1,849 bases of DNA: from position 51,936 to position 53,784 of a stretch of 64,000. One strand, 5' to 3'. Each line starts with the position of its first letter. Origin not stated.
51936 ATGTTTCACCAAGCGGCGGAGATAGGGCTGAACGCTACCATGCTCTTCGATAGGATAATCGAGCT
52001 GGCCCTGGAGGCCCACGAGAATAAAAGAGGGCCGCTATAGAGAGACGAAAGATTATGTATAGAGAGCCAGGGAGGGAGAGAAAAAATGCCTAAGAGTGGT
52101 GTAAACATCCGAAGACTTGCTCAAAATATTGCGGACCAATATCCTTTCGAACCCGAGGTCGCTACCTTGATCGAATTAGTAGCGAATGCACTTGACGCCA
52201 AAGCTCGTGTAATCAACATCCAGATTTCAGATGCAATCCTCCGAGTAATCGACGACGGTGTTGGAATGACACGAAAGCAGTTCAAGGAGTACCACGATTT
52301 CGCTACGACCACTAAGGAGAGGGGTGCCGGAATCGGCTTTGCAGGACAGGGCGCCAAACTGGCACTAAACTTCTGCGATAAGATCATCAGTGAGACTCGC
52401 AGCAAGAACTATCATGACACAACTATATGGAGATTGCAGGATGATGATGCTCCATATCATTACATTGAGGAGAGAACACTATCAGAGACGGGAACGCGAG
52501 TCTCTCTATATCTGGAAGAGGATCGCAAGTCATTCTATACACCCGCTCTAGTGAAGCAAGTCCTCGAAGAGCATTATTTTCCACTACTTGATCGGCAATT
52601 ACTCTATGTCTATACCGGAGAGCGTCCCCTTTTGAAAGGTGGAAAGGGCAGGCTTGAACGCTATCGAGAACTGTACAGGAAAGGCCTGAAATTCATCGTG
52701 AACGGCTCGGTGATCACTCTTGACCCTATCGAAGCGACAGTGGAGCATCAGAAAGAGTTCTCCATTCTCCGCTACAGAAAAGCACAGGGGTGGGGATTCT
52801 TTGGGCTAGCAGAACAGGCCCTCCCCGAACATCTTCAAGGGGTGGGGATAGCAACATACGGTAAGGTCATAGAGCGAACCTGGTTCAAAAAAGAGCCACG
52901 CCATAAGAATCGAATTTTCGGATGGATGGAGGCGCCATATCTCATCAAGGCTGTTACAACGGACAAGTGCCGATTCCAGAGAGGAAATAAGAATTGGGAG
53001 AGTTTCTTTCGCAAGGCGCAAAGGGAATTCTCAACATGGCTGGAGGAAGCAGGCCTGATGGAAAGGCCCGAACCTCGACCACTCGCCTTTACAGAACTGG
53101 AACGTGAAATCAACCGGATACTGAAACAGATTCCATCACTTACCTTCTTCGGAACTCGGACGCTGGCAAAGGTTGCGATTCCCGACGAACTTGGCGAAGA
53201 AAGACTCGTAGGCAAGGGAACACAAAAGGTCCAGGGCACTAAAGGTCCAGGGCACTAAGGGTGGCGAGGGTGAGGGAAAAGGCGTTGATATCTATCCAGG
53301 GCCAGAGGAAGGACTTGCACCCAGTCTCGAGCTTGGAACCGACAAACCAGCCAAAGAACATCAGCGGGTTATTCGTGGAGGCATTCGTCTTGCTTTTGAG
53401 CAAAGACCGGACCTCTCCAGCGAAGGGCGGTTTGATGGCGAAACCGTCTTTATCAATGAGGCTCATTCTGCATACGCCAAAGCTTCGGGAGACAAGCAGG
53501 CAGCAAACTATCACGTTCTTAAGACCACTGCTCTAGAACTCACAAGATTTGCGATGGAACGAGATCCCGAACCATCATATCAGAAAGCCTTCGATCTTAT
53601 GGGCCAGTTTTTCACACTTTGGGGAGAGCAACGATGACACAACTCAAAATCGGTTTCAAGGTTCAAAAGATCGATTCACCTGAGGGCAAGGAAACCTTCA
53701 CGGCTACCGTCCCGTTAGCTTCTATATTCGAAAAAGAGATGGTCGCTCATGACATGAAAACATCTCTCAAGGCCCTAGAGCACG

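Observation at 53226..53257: Perfect 16-bp tandem duplication frameshifts the GHKL ATPase gene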

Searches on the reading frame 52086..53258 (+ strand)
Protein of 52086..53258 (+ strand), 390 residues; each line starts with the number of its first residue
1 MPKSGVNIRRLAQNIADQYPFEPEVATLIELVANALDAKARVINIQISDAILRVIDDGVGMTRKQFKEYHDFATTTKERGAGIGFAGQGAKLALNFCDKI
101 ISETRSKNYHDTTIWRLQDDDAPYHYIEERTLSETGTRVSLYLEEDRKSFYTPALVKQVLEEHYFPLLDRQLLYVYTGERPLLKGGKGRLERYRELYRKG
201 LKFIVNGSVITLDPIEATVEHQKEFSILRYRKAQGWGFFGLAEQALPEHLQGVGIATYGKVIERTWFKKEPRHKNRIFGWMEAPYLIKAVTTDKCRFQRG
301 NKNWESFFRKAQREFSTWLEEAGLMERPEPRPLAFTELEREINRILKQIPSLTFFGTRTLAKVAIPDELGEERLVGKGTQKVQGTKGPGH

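Call 11: find_encoding_contigs(protein=window:52086-53258:+, flank=8000, max_places=6)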
Protein window:52086-53258:+ (390 aa): 2 contigs read that carry it; 2 places shown.
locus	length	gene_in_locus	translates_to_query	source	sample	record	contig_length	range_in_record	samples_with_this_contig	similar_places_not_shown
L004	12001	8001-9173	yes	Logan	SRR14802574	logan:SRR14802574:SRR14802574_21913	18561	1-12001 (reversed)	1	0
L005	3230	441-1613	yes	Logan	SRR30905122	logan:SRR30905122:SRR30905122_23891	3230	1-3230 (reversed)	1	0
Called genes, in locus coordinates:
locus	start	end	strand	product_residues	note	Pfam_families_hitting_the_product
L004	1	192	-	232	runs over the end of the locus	-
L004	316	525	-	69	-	PF00486:Trans_reg_C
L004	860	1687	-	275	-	PF18915:DUF5667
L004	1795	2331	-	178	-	PF04542:Sigma70_r2, PF08281:Sigma70_r4_2, PF04545:Sigma70_r4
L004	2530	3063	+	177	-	-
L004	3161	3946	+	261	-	-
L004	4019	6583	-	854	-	PF01225:Mur_ligase (faint), PF08245:Mur_ligase_M, PF02875:Mur_ligase_C, PF01168:Ala_racemase_N, PF00842:Ala_racemase_C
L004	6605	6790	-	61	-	-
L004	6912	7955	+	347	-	PF01820:Dala_Dala_lig_N, PF02222:ATP-grasp (weak), PF07478:Dala_Dala_lig_C, PF13535:ATP-grasp_4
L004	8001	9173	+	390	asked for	PF02518:HATPase_c, PF13589:HATPase_c_3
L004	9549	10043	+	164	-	-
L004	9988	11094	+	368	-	PF01820:Dala_Dala_lig_N, PF02222:ATP-grasp (weak), PF07478:Dala_Dala_lig_C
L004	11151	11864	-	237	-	PF01138:RNase_PH, PF03725:RNase_PH_C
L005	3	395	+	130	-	?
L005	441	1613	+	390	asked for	PF02518:HATPase_c, PF13589:HATPase_c_3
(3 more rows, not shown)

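Call 16: list_cluster_members(proteins=[P0001, window:52086-53258:+, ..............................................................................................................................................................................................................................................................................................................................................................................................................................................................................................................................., window:53634-54128:+])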
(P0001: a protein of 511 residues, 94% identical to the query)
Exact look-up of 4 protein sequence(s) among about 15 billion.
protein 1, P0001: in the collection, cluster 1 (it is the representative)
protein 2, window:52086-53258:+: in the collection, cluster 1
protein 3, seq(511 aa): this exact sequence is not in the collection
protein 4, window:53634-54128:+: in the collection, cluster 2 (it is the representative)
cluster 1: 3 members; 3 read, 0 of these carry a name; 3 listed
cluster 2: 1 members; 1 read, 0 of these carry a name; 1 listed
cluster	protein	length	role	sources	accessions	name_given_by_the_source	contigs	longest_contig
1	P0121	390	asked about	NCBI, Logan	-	-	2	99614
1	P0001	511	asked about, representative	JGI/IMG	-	-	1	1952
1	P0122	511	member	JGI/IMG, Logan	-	-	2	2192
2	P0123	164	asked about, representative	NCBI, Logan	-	-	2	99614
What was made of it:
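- The intact protein of this haplotype is absent from a 15-billion-protein collection, and the 90% cluster has only three members (call 16).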

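Call 18: find_encoding_contigs(protein=P0122, flank=5000, max_places=6)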
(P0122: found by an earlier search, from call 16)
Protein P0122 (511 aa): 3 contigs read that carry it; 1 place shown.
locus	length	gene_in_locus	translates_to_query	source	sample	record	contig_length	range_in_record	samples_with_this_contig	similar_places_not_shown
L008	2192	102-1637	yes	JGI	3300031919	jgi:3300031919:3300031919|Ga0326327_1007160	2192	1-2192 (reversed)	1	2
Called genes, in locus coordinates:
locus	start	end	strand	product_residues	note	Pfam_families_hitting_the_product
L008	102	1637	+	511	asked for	PF02518:HATPase_c, PF13589:HATPase_c_3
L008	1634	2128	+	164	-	-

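Call 54: search_protein_families(library=ncbifam, proteins=[window:52086-53258:+], max_evalue=0.01)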
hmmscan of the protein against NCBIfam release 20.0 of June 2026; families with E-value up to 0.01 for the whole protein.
window:52086-53258:+ (390 aa): 12 families
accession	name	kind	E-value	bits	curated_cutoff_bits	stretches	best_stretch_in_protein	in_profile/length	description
NF047352.1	P_loop_sacsin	domain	1.1e-08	35.4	50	1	27-100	3-77/80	sacsin N-terminal ATP-binding-like domain-containing protein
NF050001.1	restrict_BbrUII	equivalog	1.6e-07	30.3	550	1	26-67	23-65/659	BbrUII/HgiDII family restriction enzyme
TIGR00585.2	mutl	equivalog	9.3e-07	28.1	180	1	30-68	27-68/555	DNA mismatch repair endonuclease MutL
NF010683.0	PRK14083.1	equivalog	3.7e-06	25.7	455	1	34-169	50-192/604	HSP90 family protein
NF003555.1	PRK05218.1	equivalog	8.8e-06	24.5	371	1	43-163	63-194/614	molecular chaperone HtpG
NF000951.0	PRK00095.2-1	equivalog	2.3e-05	23.3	391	1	25-80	26-83/559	DNA mismatch repair endonuclease MutL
NF000953.0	PRK00095.2-4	equivalog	4.8e-05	22.4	693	1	22-66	21-68/611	DNA mismatch repair endonuclease MutL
NF000950.0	PRK00095.1-3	equivalog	7e-05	21.4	756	1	11-68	11-71/641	DNA mismatch repair endonuclease MutL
NF000952.0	PRK00095.2-2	subfamily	0.0023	16.4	840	1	28-66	27-68/623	DNA mismatch repair endonuclease MutL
NF000949.0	PRK00095.1-2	equivalog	0.0028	16.7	750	1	22-66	25-72/634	DNA mismatch repair endonuclease MutL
NF007688.0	PRK10364.1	equivalog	0.0071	15.1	479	1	27-86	355-420/460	two-component system sensor histidine kinase ZraS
NF040750.1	tetrathio_HK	equivalog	0.009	14.5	750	0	28-86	461-523/555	tetrathionate respiration histidine kinase TtrS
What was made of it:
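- Closest known: Hsp90 family. Different: Below every NCBIfam HtpG/Hsp90 cut-off (26 bits against 371-455; call 54).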

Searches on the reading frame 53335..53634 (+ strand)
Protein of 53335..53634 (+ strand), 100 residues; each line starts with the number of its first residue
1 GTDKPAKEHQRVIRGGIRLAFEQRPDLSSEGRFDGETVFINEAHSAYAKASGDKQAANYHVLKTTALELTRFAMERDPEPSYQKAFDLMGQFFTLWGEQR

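Call 61: search_solved_structures(query=A3, max_evalue=10)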
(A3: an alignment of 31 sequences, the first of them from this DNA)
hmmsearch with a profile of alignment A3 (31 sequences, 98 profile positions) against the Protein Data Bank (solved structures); distinct sequences matched with E-value up to 10: 1.
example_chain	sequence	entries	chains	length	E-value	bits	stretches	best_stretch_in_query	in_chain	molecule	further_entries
1ydm_A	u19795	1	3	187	0.71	13.1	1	29-80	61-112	Hypothetical protein yqgN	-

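Call 66: predict_structure(alignment_id=A3)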
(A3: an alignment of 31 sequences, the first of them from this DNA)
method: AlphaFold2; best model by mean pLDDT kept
length: 100 residues; sequences in the alignment: 31
mean_pLDDT: 89.1   pTM: 0.74
mean pLDDT of the five models: 89.1, 88.8, 87.3, 87.2, 86.4
residues with pLDDT >= 90: 75; 70-90: 14; 50-70: 11; < 50: 0
segments of 3 or more residues with pLDDT < 50: none
pLDDT, mean of each block of 10 residues (from residue 1): 68 77 95 96 96 94 96 94 93 82
secondary structure, 60 per line:
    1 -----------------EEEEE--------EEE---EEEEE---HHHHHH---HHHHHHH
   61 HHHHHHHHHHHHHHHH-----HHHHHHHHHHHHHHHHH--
elements in order: E18-22 E31-33 E37-41 H45-50 H54-76 H82-98

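Call 69: fold_search(model_id=the predicted structure, library=pdb)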
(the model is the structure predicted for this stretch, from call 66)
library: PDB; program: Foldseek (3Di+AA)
matches with E <= 10: 127; with E <= 0.001: 0
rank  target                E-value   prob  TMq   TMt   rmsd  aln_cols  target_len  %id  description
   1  4jix_B                1.6e-01  0.60  0.37  0.36   8.0        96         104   12  Crystal structure of the metallopeptidase zymogen of Methanocaldococcus jannaschii jannalysin (released 2013-06-12)
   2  8slm                  4.6e-01  0.23  0.32  0.16   6.4        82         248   12  Crystal structure of Deinococcus geothermalis PprI (released 2024-03-13)
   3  4qhi_B                5.6e-01  0.38  0.37  0.35   5.3        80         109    9  Crystal structure of Methanocaldococcus jannaschii selecase mutant R36W (released 2014-07-16)
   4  4jix_A                5.6e-01  0.30  0.35  0.33   7.5        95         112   14  Crystal structure of the metallopeptidase zymogen of Methanocaldococcus jannaschii jannalysin (released 2013-06-12)
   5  4jiu                  6.0e-01  0.51  0.41  0.39   5.0        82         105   13  Crystal structure of the metallopeptidase zymogen of Pyrococcus abyssi abylysin (released 2013-06-12)
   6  4qhh                  6.8e-01  0.38  0.30  0.29   4.1        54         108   11  Crystal structure of Methanocaldococcus jannaschii tetrameric selecase (released 2014-07-16)
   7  4qhi_D                7.8e-01  0.30  0.38  0.36   6.4        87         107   10  Crystal structure of Methanocaldococcus jannaschii selecase mutant R36W (released 2014-07-16)
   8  8sln_A                8.9e-01  0.33  0.37  0.18   5.6        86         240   14  Crystal structure of Deinococcus geothermalis PprI complexed with ssDNA (released 2024-03-13)
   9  3dti                  9.5e-01  0.12  0.28  0.14  11.3        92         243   14  Crystal structure of the IRRE protein, a central regulator of DNA damage repair in deinococcaceae (released 2009-02-10)
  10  2ioq_B                1.0e+00  0.28  0.42  0.11   6.0        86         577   13  Crystal Structure of full-length HTPG, the Escherichia coli HSP90 (released 2006-11-21)
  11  4j0b_A                1.1e+00  0.33  0.44  0.10   4.8       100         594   14  Structure of mitochondrial Hsp90 (TRAP1) with ADP-BeF3 (released 2014-01-22)
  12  6d2s                  1.1e+00  0.16  0.30  0.15   8.1        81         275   14  Mycobacterium tuberculosis transcriptional regulator (released 2019-04-17)
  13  3dte                  1.1e+00  0.11  0.28  0.13  11.0        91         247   14  Crystal structure of the IRRE protein, a central regulator of DNA damage repair in deinococcaceae (released 2009-02-10)
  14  5tth_A                1.2e+00  0.33  0.45  0.09   6.2       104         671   12  Heterodimeric SpyCatcher/SpyTag-fused zebrafish TRAP1 in ATP/ADP-hybrid state (released 2017-08-23)
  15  9h2h_P                1.2e+00  0.10  0.29  0.21  16.1        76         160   12  AcMNPV apical cap - composite map of the C2 plug (released 2025-06-04)
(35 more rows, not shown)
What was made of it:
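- Closest known: Hsp90 family. Same: The C-terminal domain gives weak, non-significant similarity to the HtpG C-terminal dimerisation domain (TMq 0.41-0.46, E above 1; call 69).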

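Call 77: search_protein_representatives(alignment_id=A3)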
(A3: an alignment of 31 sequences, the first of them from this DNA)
Query: 31 sequences, 98 profile positions. Proteins with E-value up to 0.001 (for the whole library): 214; up to 1e-10: 22; up to 1e-30: 8. The best 150 are listed.
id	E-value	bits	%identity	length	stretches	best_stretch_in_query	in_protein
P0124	1.5e-42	159.7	-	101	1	1-97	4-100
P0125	2.3e-39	149.5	-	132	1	1-97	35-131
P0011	8.1e-39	147.7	-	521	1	1-98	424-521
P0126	9.2e-39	147.5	-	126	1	1-98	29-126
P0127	6.4e-38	144.8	-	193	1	1-98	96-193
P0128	2.6e-36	139.6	-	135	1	2-98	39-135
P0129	2.1e-35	136.7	-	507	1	1-98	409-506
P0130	3.1e-33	129.8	-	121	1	4-98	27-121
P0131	6.7e-27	109.5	-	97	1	7-75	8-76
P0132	4.8e-24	100.3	-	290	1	1-98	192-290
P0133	6.6e-22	93.5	-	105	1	26-97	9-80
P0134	2.7e-15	72.2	-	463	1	14-96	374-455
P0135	3.9e-14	68.5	-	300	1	4-97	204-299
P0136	4.9e-14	68.2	-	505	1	1-96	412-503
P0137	1.1e-13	67.0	-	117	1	4-82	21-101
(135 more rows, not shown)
